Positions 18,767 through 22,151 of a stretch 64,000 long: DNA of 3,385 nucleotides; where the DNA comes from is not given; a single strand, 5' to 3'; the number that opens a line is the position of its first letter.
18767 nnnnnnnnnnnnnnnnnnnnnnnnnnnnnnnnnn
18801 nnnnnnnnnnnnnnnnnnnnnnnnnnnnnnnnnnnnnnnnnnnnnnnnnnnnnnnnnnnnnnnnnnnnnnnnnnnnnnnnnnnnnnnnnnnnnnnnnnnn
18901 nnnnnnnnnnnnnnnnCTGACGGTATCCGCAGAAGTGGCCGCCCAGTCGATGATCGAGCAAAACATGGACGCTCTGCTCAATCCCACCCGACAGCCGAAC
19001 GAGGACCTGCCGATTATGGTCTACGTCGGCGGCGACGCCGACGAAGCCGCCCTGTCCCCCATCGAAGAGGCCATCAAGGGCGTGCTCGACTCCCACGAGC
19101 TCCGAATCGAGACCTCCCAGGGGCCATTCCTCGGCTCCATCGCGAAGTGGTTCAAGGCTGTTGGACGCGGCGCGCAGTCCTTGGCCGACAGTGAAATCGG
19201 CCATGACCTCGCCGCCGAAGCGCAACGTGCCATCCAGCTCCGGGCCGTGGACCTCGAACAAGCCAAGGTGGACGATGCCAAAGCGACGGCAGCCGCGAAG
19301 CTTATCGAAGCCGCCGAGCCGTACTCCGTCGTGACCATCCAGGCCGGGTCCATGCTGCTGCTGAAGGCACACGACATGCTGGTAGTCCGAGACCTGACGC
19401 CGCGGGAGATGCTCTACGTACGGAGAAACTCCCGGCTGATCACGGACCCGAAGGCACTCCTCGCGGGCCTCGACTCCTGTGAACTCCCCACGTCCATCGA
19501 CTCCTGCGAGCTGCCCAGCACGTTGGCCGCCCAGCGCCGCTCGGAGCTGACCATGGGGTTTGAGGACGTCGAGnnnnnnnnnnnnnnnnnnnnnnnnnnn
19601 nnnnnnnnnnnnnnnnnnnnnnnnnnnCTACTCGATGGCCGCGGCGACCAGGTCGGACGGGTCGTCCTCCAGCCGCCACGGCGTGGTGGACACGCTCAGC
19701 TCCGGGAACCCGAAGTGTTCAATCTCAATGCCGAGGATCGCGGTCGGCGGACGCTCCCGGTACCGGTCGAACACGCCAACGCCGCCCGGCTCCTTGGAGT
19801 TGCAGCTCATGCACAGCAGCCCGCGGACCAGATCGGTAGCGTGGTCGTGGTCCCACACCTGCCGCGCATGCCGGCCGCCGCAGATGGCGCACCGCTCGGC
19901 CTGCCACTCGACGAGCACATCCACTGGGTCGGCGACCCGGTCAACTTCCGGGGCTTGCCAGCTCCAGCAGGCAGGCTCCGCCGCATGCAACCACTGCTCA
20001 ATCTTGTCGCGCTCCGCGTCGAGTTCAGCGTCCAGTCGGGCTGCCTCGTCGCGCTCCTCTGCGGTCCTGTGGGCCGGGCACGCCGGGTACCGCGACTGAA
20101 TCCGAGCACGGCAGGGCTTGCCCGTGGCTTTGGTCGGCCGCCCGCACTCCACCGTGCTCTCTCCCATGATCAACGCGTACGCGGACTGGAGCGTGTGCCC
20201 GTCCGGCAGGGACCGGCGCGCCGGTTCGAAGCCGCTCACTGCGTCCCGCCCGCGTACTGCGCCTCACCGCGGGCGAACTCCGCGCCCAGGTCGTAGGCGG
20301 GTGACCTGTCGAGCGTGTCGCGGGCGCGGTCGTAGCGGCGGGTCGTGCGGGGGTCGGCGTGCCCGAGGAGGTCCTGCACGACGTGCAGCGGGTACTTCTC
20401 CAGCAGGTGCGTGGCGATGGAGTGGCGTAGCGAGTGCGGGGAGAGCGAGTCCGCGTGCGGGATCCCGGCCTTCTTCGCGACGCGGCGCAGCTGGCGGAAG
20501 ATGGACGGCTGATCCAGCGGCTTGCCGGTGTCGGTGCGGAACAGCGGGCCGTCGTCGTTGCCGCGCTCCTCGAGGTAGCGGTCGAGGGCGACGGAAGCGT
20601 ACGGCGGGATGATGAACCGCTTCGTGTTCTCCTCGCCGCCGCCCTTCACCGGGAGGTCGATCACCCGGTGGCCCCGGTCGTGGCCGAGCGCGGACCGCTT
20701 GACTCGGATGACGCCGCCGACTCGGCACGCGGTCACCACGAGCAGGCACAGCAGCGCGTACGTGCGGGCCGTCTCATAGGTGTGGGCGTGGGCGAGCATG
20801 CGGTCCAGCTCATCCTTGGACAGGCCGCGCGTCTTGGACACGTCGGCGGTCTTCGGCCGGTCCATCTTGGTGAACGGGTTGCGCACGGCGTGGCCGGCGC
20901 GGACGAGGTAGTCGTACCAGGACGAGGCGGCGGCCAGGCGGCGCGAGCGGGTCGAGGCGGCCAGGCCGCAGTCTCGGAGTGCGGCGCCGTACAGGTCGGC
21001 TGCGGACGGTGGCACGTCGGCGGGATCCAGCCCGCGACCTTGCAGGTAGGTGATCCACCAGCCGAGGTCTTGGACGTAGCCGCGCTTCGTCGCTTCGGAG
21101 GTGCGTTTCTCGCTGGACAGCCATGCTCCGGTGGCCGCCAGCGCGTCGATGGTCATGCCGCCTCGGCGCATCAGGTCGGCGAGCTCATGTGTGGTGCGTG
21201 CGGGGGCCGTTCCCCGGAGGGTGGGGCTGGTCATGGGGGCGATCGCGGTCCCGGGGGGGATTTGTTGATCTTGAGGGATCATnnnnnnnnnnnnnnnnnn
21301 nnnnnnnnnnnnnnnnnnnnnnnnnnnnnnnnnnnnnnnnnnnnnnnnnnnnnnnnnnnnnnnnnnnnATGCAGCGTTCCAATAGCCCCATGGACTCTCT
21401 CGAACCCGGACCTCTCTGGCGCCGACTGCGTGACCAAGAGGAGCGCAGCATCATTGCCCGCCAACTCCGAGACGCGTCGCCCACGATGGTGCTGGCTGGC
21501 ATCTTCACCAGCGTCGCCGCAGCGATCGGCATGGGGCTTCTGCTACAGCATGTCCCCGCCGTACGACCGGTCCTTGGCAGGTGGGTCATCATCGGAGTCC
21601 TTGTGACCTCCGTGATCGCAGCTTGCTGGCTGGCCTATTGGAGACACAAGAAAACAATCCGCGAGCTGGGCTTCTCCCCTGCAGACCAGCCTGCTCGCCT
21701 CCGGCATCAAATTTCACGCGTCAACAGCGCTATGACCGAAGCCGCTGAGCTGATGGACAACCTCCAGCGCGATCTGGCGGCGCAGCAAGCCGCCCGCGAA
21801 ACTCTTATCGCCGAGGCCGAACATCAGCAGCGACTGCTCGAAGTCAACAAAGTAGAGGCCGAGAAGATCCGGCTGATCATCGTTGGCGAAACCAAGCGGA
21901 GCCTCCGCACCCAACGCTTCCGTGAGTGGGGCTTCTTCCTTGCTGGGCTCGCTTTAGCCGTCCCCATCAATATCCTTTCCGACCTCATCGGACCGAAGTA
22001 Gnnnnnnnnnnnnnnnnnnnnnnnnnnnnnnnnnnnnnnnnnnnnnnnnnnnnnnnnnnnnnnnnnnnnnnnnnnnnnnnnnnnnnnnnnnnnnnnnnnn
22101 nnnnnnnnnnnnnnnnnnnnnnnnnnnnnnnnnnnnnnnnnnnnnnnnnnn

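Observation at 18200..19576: Lower-GC, opposite-strand orphan gene (343 aa) beside HNH and integrase, a candidate lysogeny-expressed moron or defence gene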

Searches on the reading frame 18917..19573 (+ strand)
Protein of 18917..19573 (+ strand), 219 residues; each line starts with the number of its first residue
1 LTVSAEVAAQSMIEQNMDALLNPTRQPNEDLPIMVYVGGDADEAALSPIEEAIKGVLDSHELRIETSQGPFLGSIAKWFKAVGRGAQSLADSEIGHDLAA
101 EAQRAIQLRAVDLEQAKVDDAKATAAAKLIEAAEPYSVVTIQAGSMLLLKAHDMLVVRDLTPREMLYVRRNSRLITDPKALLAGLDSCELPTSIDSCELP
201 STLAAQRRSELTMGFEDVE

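Call 39: predict_structure(alignment_id=A3)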
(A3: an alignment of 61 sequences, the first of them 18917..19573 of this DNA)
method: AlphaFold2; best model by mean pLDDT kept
length: 219 residues; sequences in the alignment: 61
mean_pLDDT: 77.4   pTM: 0.65
mean pLDDT of the five models: 77.4, 74.6, 74.6, 73.8, 73.3
residues with pLDDT >= 90: 67; 70-90: 77; 50-70: 62; < 50: 13
segments of 3 or more residues with pLDDT < 50: 85-91, 94-96
pLDDT, mean of each block of 10 residues (from residue 1): 63 75 69 85 87 86 79 59 52 51 74 86 92 94 93 94 92 93 91 57 62 66
secondary structure, 60 per line:
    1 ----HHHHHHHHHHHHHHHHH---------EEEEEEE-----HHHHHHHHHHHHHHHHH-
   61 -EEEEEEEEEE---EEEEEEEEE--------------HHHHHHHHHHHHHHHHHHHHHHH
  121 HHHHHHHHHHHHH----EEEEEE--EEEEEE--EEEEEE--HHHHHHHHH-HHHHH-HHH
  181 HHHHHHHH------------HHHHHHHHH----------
elements in order: H5-21 E31-37 H43-59 E62-71 E75-83 H98-133 E138-143 E146-151 E154-159 H162-170 H172-176 H178-188 H201-209

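Call 41: find_homologous_proteins(query=A3, max_evalue=0.00001)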
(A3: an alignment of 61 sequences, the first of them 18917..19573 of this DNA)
Query A3 (61 sequences) (219 aa, profile of the alignment): 8 proteins with E <= 0.00001 among 8000 candidates.
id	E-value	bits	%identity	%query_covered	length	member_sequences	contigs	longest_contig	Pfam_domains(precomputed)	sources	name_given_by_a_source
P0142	9.2e-63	230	28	77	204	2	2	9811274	-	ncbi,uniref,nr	ncbi:hypothetical protein [Amycolatopsis alba]|uniref:hypothetical protein n=1 Tax=Amycolatopsis alb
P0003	4.5e-58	215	88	100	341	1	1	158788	-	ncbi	ncbi:hypothetical protein [Nonomuraea angiospora]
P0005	4.0e-57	211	66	98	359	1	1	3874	-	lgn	-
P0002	8.1e-56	207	90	100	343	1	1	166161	-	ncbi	ncbi:hypothetical protein AB0G05_19855 [Nonomuraea wenchangensis]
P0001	2.4e-54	202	100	100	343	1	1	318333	-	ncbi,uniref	ncbi:hypothetical protein [Nonomuraea maritima]|uniref:hypothetical protein n=1 Tax=Nonomuraea marit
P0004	5.6e-54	201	72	92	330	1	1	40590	-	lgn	-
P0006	2.1e-52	196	62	98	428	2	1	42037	PF03993.18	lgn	-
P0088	3.7e-49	185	30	72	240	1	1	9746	-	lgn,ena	-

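Call 54: search_solved_structures(query=A3, max_evalue=10)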
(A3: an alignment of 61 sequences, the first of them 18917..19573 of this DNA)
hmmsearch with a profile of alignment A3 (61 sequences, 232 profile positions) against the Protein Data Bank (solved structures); distinct sequences matched with E-value up to 10: 2.
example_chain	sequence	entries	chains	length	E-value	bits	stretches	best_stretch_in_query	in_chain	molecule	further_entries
8xje_A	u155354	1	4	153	0.29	13.9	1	37-89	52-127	YqeY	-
9vzi_B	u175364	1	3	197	5.7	9.6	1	94-144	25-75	Needle protein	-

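Call 56: fold_search(model_id=the predicted structure, library=viral)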
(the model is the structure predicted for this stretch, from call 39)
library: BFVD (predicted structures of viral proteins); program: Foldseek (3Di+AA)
matches with E <= 10: 709; with E <= 0.001: 0
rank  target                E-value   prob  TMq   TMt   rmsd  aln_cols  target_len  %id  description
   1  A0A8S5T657            1.9e-02  0.69  0.26  0.22  14.7       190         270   11  Uncharacterized protein [Myoviridae sp. ctLIM9]
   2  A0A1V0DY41            2.3e-02  0.89  0.25  0.32   8.3       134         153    8  Uncharacterized protein [Dinoroseobacter phage vB_DshS-R5C]
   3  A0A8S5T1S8            4.6e-02  0.35  0.22  0.25  15.1       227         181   11  Uncharacterized protein [Myoviridae sp. ctWb16]
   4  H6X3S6                6.1e-02  0.44  0.22  0.29  10.0       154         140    8  Uncharacterized protein [Klebsiella phage vB_KleM_RaK2]
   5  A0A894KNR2            6.8e-02  0.35  0.21  0.15  19.0       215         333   10  PI329L [African swine fever virus]
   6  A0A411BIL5            7.6e-02  0.82  0.19  0.39   4.5        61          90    8  (no name in the UniProt tables at hand)
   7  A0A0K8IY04            7.6e-02  0.28  0.19  0.28  12.4       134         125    6  Uncharacterized protein [Cronobacter phage Dev-CD-23823]
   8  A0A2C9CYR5            8.5e-02  0.41  0.23  0.27  16.2       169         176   13  Phage protein [Yersinia phage fHe-Yen9-03]
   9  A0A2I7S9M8            9.6e-02  0.44  0.24  0.33   8.2       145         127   12  (no name in the UniProt tables at hand)
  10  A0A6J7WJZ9            9.6e-02  0.38  0.25  0.27  12.2       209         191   10  Uncharacterized protein [uncultured Caudovirales phage]
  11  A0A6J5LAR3            1.1e-01  0.35  0.23  0.33  10.8       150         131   10  Uncharacterized protein [uncultured Caudovirales phage]
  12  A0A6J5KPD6            1.2e-01  0.33  0.17  0.15   8.8        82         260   13  Uncharacterized protein [uncultured Caudovirales phage]
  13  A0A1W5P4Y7            1.4e-01  0.33  0.21  0.31   9.1       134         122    9  Uncharacterized protein [Pectobacterium phage PP2]
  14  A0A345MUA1            1.5e-01  0.69  0.21  0.18  13.6        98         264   13  (no name in the UniProt tables at hand)
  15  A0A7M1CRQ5            1.7e-01  0.54  0.25  0.41   9.1       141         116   11  (no name in the UniProt tables at hand)
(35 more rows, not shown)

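Call 77: fold_search(model_id=the predicted structure, library=pdb)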
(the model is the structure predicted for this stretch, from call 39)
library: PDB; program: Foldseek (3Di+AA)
matches with E <= 10: 1088; with E <= 0.001: 0
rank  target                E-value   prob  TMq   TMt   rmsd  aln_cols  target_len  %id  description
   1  4v8i_CF               7.7e-02  0.98  0.21  0.44   2.9        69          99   14  Crystal structure of YfiA bound to the 70S ribosome. (released 2014-07-09)
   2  1g1x_A                7.7e-02  0.98  0.20  0.42   4.2        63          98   14  STRUCTURE OF RIBOSOMAL PROTEINS S15, S6, S18, AND 16S RIBOSOMAL RNA (released 2000-10-30)
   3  7qa5_MODEL_1_A        7.7e-02  0.85  0.25  0.48   9.5       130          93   11  Solution structure of the C terminal domain of MgtC (PA4635) from Pseudomonas aeruginosa (released 2022-05-04)
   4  2j0w                  8.2e-02  0.41  0.21  0.12  13.9       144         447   11  Crystal structure of E. coli aspartokinase III in complex with aspartate and ADP (R-state) (released 2006-08-10)
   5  1cqm_A                8.7e-02  0.98  0.21  0.44   4.3        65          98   14  PROTEIN AGGREGATION AND ALZHEIMER'S DISEASE: CRYSTALLOGRAPHIC ANALYSIS OF THE PHENOMENON. ENGINEERED VERSION OF THE RI (released 2000-09-08)
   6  2bvz                  8.7e-02  0.91  0.20  0.43  13.6        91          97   15  Mutant of the Ribosomal Protein S6 (released 2005-10-26)
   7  2qn6_B                1.0e-01  0.72  0.24  0.44   5.6       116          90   12  Structure of an archaeal heterotrimeric initiation factor 2 reveals a nucleotide state between the GTP and the GDP sta (released 2007-11-06)
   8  2eky_A                1.2e-01  0.41  0.21  0.38  11.6       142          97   10  Crystal Structure of hypothetical protein MJ1052 from Methanocaldococcus jannaschii (Form 1) (released 2007-10-02)
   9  7csl_C                1.4e-01  0.82  0.20  0.42   5.6        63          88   19  Crystal structure of the archaeal EF1A-EF1B complex (released 2021-06-23)
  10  4pww                  1.5e-01  0.87  0.25  0.51   7.7       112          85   13  Crystal Structure of Engineered Protein. Northeast Structural Genomics Consortium Target OR494. (released 2014-04-09)
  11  4v8a_CF               1.6e-01  0.96  0.21  0.43   3.0        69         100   14  The structure of thermorubin in complex with the 70S ribosome from Thermus thermophilus. (released 2014-07-09)
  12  2xm3_A                1.6e-01  0.60  0.25  0.39   9.5       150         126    7  Deinococcus radiodurans ISDra2 Transposase Left end DNA complex (released 2010-10-13)
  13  8buu_f                1.7e-01  0.97  0.22  0.49   4.5        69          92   14  ARE-ABCF VmlR2 bound to a 70S ribosome (released 2023-04-05)
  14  1fjg_F                1.7e-01  0.96  0.22  0.43   2.9        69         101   14  STRUCTURE OF THE THERMUS THERMOPHILUS 30S RIBOSOMAL SUBUNIT IN COMPLEX WITH THE ANTIBIOTICS STREPTOMYCIN, SPECTINOMYCI (released 2000-09-25)
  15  6o8z_f                1.7e-01  0.90  0.21  0.43   4.7        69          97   16  Cryo-EM image reconstruction of the 70S Ribosome Enterococcus faecalis Class04 (released 2020-09-16)
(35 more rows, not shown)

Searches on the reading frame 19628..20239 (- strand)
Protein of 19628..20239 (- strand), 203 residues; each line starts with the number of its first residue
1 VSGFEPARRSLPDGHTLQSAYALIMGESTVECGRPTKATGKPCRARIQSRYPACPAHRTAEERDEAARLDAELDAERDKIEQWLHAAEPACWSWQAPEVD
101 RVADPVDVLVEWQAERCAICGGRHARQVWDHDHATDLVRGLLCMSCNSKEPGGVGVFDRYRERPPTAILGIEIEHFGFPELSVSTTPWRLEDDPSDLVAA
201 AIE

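Call 4: search_protein_families(library=pfam, proteins=[window:19628-20239:-], max_evalue=0.1)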
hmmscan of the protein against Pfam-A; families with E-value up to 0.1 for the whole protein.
window:19628-20239:- (203 aa): 1 family
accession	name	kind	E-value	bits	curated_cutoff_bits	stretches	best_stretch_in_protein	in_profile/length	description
PF02945.21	Endonuclease_7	-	3.2e-12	46.6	23.6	1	107-149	16-62/82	Recombination endonuclease VII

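Call 5: search_protein_families(library=phrogs, proteins=[window:19628-20239:-], max_evalue=0.1)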
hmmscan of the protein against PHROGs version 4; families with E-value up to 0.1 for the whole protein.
window:19628-20239:- (203 aa): 6 families
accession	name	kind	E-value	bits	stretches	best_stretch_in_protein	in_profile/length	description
phrog_307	-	DNA, RNA and nucleotide metabolism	1.5e-10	42.6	1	107-147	113-156/334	endonuclease VII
phrog_423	-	DNA, RNA and nucleotide metabolism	1.9e-10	41.9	1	109-150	18-64/159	endonuclease VII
phrog_2633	-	DNA, RNA and nucleotide metabolism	9.8e-10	39.8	1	107-148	75-117/142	endonuclease VII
phrog_2914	-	DNA, RNA and nucleotide metabolism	1.1e-08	36.1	1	108-147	89-132/190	endonuclease VII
phrog_11865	-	DNA, RNA and nucleotide metabolism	0.00054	21.4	1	128-150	1-23/95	endonuclease VII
phrog_17507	-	DNA, RNA and nucleotide metabolism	0.00058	20.7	1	130-148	2-20/65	endonuclease VII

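Call 6: search_protein_families(library=padloc, proteins=[window:19628-20239:-], max_evalue=1)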
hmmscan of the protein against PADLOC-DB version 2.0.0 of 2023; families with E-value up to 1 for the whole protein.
window:19628-20239:- (203 aa): 2 families
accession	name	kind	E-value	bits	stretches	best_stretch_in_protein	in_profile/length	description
PDLC03494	REase_II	-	0.018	13.1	1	100-148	118-166/190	Type II restriction enzyme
PDLC00312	PtuB1|PtuB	-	0.043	11.5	1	85-134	28-78/209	Unknown function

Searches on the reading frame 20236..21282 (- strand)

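Call 4: search_protein_families(library=pfam, proteins=[window:20236-21282:-], max_evalue=0.1)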
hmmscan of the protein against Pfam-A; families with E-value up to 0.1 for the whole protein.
window:20236-21282:- (348 aa): 2 families
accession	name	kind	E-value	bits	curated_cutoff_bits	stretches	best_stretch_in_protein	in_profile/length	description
PF00589.27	Phage_integrase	-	3.3e-25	89.3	27.1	1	154-321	3-169/172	Phage integrase family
PF02899.23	Phage_int_SAM_1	-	6e-10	39.7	22.3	1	55-130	8-83/83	Phage integrase, N-terminal SAM-like domain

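Call 5: search_protein_families(library=phrogs, proteins=[window:20236-21282:-], max_evalue=0.1)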
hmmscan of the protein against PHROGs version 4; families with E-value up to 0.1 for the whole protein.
window:20236-21282:- (348 aa): 7 families
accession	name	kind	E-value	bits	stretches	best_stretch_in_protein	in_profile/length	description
phrog_1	-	integration and excision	4.6e-43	149.4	1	43-323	164-438/611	integrase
phrog_216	-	integration and excision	5.4e-30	105.5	1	114-322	17-226/301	integrase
phrog_23271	-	unknown function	2.3e-05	25.2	1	280-324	9-54/67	-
phrog_7269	-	integration and excision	0.00016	22.5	1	256-323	8-73/89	integrase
phrog_24775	-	unknown function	0.00061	20.9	1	274-321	22-70/101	-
phrog_7685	-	integration and excision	0.00088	19.9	1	259-316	161-218/240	integrase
phrog_5333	-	unknown function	0.098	13.9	0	29-50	11-32/64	-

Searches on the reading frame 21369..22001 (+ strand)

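Call 4: search_protein_families(library=pfam, proteins=[window:21369-22001:+], max_evalue=0.1)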
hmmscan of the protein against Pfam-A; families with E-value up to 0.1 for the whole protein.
window:21369-22001:+ (210 aa): 2 families
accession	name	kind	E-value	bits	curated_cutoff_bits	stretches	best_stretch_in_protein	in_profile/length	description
PF25587.1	Rv2743c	-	0.0023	18.1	27.7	1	17-137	11-127/237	Rv2743c family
PF09990.14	DUF2231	-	0.014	15.9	26.4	1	34-95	35-97/139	Predicted membrane protein (DUF2231)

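Call 5: search_protein_families(library=phrogs, proteins=[window:21369-22001:+], max_evalue=0.1)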
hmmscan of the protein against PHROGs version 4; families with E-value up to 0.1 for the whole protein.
window:21369-22001:+ (210 aa): 2 families
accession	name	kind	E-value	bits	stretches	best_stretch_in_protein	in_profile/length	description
phrog_214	-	lysis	7.3e-05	23.7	1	71-155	8-87/176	Rz-like spanin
phrog_1009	-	unknown function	0.027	15.6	1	72-159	8-81/103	-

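Call 6: search_protein_families(library=padloc, proteins=[window:21369-22001:+], max_evalue=1)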
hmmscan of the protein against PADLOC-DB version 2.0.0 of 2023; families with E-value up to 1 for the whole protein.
window:21369-22001:+ (210 aa): 1 family
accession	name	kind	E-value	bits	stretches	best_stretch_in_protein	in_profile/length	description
PDLC03863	LmuB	-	0.0029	14.3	1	95-180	220-298/610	-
